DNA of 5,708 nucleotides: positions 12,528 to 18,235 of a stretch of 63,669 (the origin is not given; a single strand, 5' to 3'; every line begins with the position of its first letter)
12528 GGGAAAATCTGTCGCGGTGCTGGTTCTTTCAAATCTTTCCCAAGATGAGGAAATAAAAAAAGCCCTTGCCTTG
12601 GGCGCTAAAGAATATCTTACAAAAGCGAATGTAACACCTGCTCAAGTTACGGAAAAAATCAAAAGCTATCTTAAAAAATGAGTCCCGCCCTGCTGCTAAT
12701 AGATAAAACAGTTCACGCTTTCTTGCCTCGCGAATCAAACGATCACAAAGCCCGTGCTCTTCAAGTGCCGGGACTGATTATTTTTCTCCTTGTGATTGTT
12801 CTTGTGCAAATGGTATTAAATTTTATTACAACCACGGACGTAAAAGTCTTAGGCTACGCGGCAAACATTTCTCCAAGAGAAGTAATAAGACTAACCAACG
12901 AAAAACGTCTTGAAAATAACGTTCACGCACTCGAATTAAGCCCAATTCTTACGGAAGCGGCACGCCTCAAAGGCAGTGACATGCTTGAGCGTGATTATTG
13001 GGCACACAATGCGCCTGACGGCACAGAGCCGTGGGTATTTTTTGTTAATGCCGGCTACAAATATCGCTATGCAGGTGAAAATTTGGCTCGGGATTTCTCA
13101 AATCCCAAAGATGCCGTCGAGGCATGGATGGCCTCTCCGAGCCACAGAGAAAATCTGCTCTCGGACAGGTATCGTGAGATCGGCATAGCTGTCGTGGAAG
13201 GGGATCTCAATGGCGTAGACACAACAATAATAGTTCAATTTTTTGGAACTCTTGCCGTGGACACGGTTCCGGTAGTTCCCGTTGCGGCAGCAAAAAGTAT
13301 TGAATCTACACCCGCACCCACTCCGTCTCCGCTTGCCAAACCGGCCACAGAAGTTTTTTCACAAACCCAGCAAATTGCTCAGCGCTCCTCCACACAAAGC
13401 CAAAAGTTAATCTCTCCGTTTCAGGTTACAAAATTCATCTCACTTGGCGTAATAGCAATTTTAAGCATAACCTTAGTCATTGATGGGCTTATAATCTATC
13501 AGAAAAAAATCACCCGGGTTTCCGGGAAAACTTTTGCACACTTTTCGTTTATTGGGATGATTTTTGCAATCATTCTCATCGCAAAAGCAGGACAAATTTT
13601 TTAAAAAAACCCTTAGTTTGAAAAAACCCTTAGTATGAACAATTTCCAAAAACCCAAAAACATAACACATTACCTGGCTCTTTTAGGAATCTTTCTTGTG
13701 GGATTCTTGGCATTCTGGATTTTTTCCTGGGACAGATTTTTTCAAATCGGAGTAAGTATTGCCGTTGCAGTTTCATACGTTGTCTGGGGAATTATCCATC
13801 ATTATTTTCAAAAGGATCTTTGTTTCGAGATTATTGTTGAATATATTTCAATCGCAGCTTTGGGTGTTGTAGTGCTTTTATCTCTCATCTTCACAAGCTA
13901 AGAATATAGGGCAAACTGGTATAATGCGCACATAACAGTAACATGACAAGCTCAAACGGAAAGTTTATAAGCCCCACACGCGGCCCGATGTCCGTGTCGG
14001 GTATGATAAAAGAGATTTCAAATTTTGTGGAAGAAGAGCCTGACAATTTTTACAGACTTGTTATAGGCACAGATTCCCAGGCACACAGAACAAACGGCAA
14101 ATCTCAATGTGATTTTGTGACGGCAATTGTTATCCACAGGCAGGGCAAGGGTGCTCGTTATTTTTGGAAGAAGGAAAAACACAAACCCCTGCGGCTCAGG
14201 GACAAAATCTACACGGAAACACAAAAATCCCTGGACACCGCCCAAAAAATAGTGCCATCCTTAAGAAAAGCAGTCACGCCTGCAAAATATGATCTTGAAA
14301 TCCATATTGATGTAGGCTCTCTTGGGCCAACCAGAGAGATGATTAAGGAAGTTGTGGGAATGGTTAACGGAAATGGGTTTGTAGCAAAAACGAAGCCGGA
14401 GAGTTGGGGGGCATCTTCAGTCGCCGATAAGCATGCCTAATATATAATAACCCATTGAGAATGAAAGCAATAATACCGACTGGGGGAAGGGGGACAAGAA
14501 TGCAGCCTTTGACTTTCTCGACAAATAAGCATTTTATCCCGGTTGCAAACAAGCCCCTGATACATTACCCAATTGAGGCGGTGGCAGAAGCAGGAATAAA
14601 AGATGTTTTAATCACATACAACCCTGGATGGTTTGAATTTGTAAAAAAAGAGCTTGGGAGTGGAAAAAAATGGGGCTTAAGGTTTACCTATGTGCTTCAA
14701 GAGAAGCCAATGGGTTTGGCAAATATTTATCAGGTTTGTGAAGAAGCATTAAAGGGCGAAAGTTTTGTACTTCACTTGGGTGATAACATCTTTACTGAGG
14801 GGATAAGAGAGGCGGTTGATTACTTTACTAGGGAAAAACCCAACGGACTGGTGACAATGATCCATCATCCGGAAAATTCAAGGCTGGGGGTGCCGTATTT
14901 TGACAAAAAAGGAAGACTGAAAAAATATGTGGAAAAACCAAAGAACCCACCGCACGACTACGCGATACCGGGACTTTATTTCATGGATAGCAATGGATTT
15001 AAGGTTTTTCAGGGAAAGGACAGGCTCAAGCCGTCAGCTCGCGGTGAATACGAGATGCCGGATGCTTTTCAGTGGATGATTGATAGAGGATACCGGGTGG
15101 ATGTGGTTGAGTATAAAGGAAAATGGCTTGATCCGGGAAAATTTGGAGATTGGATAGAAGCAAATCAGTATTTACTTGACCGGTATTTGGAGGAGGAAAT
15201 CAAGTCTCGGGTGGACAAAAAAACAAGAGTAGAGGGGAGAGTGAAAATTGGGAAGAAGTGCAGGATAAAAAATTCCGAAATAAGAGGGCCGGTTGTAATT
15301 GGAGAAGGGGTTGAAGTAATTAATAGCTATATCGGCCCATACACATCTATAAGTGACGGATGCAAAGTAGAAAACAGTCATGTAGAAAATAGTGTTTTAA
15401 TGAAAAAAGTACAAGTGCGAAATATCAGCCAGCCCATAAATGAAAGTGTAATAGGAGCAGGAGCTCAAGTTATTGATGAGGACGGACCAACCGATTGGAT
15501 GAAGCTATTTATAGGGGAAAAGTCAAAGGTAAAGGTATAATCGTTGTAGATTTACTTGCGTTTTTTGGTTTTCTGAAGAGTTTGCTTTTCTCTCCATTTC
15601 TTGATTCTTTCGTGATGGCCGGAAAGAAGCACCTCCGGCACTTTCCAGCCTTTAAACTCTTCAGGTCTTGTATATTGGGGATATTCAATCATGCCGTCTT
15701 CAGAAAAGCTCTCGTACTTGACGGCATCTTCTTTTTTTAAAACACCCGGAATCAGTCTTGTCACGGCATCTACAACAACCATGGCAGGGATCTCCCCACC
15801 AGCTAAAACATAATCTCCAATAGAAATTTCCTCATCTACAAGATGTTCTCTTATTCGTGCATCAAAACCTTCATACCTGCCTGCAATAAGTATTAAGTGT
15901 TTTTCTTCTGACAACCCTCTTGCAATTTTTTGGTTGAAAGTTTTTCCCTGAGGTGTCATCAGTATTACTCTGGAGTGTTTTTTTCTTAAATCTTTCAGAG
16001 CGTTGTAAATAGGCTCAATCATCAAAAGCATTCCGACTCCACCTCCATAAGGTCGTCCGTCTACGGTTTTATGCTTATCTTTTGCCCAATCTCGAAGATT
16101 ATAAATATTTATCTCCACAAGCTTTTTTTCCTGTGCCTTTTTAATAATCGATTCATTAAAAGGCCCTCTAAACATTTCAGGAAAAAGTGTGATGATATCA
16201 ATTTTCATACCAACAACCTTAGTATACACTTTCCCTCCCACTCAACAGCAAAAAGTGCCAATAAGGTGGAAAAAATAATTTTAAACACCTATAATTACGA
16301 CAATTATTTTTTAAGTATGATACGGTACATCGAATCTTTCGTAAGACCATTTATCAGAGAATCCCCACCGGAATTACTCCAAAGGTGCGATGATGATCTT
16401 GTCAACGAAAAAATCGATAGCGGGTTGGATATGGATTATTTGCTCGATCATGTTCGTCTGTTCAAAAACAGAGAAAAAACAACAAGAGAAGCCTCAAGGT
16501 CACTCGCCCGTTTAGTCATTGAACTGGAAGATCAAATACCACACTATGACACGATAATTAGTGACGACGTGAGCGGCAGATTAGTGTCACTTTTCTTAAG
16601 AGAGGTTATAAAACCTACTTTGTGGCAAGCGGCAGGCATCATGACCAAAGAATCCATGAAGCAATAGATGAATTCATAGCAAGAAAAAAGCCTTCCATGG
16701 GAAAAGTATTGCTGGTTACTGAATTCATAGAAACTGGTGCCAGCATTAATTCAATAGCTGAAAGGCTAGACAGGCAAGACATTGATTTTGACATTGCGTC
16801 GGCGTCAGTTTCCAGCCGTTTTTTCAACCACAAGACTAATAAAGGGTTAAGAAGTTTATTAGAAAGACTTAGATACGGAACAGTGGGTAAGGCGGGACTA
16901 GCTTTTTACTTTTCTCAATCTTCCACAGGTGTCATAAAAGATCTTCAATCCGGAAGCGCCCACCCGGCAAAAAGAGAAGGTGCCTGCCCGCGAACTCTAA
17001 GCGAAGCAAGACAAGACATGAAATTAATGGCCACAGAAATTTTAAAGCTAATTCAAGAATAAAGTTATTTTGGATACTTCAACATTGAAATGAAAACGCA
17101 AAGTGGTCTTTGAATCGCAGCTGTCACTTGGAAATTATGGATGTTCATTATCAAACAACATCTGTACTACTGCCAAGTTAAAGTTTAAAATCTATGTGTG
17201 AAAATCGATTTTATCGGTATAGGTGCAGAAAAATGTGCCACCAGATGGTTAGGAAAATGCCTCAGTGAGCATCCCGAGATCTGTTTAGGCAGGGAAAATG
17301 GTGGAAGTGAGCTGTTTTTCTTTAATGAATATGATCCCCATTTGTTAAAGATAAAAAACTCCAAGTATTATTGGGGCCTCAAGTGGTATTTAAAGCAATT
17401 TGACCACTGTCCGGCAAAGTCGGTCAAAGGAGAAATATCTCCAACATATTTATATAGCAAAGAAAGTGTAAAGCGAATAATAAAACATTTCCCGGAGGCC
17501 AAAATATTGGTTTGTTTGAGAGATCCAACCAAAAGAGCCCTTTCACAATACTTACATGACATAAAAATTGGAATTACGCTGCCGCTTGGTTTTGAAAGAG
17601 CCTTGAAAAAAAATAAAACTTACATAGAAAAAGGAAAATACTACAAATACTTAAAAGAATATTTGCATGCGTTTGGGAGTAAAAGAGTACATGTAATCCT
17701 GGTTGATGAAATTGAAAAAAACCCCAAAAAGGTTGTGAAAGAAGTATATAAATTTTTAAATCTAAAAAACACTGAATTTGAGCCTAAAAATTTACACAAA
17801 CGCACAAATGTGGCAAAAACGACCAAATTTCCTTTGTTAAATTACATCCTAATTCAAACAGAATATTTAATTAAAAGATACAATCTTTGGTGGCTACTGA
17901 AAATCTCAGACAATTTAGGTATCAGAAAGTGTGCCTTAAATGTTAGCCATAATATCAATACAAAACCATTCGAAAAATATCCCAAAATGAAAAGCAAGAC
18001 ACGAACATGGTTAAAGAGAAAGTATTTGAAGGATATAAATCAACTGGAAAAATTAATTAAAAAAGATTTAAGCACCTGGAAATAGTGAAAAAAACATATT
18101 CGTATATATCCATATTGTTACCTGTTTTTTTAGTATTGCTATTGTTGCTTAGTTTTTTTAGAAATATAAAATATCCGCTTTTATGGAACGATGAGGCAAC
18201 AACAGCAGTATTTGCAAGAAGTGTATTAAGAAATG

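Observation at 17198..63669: About 46-kb multi-GT-C surface glycosylation island: about 20 lipid-donor transferases served by four donor synthases and one GtrA domain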

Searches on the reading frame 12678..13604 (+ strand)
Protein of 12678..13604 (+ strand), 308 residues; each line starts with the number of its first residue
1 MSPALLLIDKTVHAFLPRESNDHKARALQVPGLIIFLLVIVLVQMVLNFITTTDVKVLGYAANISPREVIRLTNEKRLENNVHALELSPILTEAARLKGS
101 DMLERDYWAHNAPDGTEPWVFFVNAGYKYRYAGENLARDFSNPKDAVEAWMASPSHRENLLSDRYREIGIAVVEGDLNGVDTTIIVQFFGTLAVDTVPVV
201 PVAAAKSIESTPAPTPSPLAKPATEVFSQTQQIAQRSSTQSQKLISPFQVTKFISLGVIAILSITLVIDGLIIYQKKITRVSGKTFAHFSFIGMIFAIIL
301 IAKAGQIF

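Call 79: search_protein_families(library=pfam, proteins=[window:12678-13604:+], max_evalue=0.01)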
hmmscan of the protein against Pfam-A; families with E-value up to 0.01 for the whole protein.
window:12678-13604:+ (308 aa): 1 family
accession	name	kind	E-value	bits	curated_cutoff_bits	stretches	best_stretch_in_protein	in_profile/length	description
PF00188.32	CAP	-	4.4e-17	63.4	21.1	1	71-183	2-111/117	Cysteine-rich secretory protein family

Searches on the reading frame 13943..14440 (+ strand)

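Call 7: search_protein_families(library=pfam, proteins=[window:13943-14440:+], max_evalue=0.01)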
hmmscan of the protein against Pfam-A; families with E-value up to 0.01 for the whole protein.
window:13943-14440:+ (165 aa): 1 family
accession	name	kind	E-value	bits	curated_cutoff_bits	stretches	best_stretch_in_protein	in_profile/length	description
PF04308.18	RNaseH_like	-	9e-48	162.3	25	1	21-164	2-143/145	Ribonuclease H-like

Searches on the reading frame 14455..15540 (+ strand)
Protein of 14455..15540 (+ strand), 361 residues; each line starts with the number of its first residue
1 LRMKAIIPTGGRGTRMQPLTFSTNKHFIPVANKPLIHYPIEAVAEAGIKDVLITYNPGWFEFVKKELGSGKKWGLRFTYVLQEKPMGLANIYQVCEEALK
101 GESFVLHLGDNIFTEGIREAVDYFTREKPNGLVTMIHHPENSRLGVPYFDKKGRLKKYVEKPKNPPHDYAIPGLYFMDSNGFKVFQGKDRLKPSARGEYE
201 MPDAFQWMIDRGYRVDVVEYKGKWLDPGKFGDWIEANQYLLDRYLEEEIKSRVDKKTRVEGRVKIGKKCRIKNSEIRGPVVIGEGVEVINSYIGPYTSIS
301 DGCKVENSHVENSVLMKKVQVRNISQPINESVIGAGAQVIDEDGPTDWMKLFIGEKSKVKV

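Call 7: search_protein_families(library=pfam, proteins=[window:14455-15540:+], max_evalue=0.01)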
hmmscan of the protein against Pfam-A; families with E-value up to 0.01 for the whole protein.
window:14455-15540:+ (361 aa): 7 families
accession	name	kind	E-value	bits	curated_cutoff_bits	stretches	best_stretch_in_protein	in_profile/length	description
PF00483.29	NTP_transferase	-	2.4e-41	142.4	21.2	1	4-241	1-243/245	Nucleotidyl transferase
PF25084.1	LbH_EIF2B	-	1.7e-09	38.1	54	1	249-324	14-90/105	EIF2B subunit epsilon LbH domain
PF12804.13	NTP_transf_3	-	1.6e-07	32.1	27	1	5-114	1-101/160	MobA-like NTP transferase domain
PF24894.1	Hexapep_GlmU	-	4.5e-06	27.1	23.3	1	298-339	20-60/104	GlmU-like, C-terminal hexapeptide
PF00132.30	Hexapep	-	5.3e-06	26.3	27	1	263-288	2-28/36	Bacterial transferase hexapeptide (six repeats)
PF25247.1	LbH_GLGC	-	0.00018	21.9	27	0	298-335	17-54/135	GLGC left-handed parallel beta-helix domain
PF01128.25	IspD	-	0.001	19.3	27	1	4-61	2-57/221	2-C-methyl-D-erythritol 4-phosphate cytidylyltransferase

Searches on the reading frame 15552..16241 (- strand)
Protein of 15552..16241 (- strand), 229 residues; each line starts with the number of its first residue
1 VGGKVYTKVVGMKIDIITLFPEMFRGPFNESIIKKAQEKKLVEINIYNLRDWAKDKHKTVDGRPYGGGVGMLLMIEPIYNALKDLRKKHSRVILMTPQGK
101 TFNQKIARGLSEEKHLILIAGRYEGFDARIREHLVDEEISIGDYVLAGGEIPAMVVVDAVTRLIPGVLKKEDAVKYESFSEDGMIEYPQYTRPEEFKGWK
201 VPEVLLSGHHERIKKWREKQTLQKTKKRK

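Call 7: search_protein_families(library=pfam, proteins=[window:15552-16241:-], max_evalue=0.01)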
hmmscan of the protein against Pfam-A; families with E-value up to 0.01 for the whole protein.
window:15552-16241:- (229 aa): 1 family
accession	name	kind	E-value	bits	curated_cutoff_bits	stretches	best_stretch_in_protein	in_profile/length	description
PF01746.26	tRNA_m1G_MT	-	4.3e-64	216.3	27.3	1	34-228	2-193/195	tRNA (Guanine-1)-methyltransferase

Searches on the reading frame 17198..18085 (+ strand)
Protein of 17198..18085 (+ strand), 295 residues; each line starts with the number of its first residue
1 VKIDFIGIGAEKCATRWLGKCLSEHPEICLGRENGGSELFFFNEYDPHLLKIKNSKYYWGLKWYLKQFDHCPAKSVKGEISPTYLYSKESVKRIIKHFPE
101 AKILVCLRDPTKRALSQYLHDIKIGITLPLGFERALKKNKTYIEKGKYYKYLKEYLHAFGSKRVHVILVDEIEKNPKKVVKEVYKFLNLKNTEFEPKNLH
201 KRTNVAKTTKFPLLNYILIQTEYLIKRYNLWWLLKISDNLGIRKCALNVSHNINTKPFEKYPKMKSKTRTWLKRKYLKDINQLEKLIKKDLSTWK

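Call 3: search_protein_families(library=pfam, proteins=[window:17198-18085:+], max_evalue=0.01)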
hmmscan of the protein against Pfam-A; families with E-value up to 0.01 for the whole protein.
window:17198-18085:+ (295 aa): 2 families
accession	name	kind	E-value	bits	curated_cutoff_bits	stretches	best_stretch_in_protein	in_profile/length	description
PF00685.33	Sulfotransfer_1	-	3e-17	63.3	22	1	4-227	3-216/255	Sulfotransferase domain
PF13469.12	Sulfotransfer_3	-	1.9e-11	45.1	27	1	89-191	113-214/216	Sulfotransferase family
